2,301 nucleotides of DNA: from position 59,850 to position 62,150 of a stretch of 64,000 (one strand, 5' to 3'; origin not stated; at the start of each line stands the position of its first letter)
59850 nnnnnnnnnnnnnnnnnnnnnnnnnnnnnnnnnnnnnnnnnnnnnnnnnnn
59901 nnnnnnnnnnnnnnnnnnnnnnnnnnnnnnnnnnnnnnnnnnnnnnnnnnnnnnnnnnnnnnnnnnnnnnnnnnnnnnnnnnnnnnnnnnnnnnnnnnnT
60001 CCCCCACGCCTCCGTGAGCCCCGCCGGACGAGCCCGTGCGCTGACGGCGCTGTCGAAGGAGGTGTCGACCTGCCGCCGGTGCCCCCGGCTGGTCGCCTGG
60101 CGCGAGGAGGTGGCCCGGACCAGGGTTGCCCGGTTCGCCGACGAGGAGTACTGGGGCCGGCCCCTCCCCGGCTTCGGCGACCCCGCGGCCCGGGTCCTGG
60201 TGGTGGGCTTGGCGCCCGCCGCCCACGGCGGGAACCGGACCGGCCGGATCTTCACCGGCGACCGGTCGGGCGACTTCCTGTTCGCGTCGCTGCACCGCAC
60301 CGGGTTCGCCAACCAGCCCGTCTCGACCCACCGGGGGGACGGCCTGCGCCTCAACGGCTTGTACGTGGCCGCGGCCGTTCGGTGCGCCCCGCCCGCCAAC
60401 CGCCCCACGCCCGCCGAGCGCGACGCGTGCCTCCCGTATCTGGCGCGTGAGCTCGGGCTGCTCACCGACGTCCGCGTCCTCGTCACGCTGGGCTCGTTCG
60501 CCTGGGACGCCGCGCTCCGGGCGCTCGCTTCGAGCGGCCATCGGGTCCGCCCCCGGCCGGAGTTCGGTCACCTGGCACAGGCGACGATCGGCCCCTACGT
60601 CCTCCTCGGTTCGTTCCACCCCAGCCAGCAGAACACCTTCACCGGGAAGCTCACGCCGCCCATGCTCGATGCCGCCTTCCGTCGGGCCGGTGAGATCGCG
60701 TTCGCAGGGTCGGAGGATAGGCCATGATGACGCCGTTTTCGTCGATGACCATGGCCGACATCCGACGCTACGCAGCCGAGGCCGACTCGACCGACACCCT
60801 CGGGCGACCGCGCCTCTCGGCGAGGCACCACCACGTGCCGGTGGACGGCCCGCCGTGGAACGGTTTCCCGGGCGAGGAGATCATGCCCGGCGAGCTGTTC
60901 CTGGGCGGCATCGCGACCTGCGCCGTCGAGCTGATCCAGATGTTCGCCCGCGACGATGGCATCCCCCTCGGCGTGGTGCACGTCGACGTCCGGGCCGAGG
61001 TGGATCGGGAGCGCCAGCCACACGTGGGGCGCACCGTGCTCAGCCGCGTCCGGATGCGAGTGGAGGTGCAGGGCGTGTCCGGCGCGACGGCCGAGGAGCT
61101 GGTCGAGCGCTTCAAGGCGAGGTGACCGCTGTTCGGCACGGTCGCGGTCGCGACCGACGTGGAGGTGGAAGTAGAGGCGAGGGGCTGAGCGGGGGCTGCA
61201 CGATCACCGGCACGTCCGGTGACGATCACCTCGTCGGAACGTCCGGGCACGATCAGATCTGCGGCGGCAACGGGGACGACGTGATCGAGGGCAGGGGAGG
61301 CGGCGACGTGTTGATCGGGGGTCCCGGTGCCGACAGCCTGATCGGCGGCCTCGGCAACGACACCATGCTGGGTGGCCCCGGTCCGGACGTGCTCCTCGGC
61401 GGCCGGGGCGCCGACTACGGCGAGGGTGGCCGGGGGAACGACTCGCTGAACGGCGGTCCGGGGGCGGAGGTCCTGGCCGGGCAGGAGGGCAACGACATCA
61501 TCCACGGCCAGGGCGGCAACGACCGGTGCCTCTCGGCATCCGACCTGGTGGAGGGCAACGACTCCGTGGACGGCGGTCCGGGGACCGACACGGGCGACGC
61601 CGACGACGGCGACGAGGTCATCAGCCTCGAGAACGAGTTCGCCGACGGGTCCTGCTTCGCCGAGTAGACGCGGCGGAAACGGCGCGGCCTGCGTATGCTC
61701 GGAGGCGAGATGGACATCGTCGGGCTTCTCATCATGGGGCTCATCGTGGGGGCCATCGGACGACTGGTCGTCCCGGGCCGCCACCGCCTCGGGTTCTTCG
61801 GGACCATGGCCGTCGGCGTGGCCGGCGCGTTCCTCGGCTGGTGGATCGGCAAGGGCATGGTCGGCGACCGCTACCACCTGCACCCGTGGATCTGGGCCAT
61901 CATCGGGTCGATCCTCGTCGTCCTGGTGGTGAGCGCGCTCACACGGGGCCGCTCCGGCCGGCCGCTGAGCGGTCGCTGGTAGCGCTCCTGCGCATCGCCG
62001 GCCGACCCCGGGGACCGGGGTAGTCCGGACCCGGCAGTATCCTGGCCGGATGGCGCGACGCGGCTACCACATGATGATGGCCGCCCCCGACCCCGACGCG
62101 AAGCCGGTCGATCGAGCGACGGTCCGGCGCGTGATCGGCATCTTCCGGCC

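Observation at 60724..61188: Second TGA-for-Cys: OsmC-like gene continues in frame past TGA at the conserved Cys-Pro motif, with a GGUC-loop hairpin downstream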

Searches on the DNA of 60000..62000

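Call 9: search_rna_families(source=window, start=60000, end=62000, threshold=evalue, max_evalue=10, show_alignments=3)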
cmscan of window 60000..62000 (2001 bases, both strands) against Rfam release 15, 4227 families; matches with E-value up to 10: 2.
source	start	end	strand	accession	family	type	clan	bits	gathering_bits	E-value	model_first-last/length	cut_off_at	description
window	61865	61981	+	RF02832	Scr5676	Gene; sRNA;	-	19.2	56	0.96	1-130/130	no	Streptomyces RNA 5676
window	60720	60750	+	RF01274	sR45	Gene; snRNA; snoRNA; CD-box;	-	14.4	40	8.5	1-55/55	no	Small nucleolar RNA sR45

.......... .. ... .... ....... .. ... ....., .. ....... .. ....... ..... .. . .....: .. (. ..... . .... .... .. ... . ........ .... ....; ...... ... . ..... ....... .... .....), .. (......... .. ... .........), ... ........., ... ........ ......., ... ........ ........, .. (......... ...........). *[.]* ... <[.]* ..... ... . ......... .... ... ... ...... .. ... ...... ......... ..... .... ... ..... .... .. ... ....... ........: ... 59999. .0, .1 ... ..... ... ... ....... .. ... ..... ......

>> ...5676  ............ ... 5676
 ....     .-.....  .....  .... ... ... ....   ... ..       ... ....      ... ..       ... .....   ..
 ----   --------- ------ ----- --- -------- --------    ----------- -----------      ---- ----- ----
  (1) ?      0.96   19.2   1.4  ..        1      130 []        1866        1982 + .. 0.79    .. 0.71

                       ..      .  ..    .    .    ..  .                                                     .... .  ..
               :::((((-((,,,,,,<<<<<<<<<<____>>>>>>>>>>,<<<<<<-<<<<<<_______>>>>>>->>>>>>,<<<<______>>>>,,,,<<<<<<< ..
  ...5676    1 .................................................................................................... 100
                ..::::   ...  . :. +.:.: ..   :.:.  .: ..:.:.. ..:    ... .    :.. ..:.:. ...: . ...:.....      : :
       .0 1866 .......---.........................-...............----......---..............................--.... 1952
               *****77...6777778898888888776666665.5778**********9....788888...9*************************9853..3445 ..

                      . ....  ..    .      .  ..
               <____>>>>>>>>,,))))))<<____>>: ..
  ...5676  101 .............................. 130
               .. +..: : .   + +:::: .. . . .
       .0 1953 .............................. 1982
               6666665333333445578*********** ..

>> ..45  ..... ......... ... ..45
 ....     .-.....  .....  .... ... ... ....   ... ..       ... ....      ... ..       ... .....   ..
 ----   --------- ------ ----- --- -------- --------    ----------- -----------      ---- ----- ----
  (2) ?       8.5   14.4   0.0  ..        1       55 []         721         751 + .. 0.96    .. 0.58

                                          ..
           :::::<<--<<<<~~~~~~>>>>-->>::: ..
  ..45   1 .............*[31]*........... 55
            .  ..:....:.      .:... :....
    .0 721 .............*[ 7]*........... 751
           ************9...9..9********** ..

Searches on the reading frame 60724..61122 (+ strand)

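Call 4: search_protein_families(library=pfam, proteins=[window:60724-61122:+], max_evalue=1)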
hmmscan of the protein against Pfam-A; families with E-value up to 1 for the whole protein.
seq(133 aa): 1 family
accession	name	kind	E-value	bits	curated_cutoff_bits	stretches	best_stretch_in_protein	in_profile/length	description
PF02566.24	OsmC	-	2.8e-09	37.7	27.5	1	50-131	3-82/100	OsmC-like protein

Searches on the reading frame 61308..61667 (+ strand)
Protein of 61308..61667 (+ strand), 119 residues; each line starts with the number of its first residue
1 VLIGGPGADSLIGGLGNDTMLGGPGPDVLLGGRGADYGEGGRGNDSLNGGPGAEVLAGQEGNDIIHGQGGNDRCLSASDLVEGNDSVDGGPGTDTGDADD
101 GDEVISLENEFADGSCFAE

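Call 52: search_protein_families(library=pfam, proteins=[window:61308-61667:+], max_evalue=0.00001)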
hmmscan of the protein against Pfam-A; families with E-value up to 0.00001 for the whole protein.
window:61308-61667:+ (119 aa): 1 family
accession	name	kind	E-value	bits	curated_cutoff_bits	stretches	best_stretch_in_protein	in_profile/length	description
PF00353.25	HemolysinCabind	-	9e-22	77.1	23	3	2-29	9-36/36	RTX calcium-binding nonapeptide repeat (4 copies)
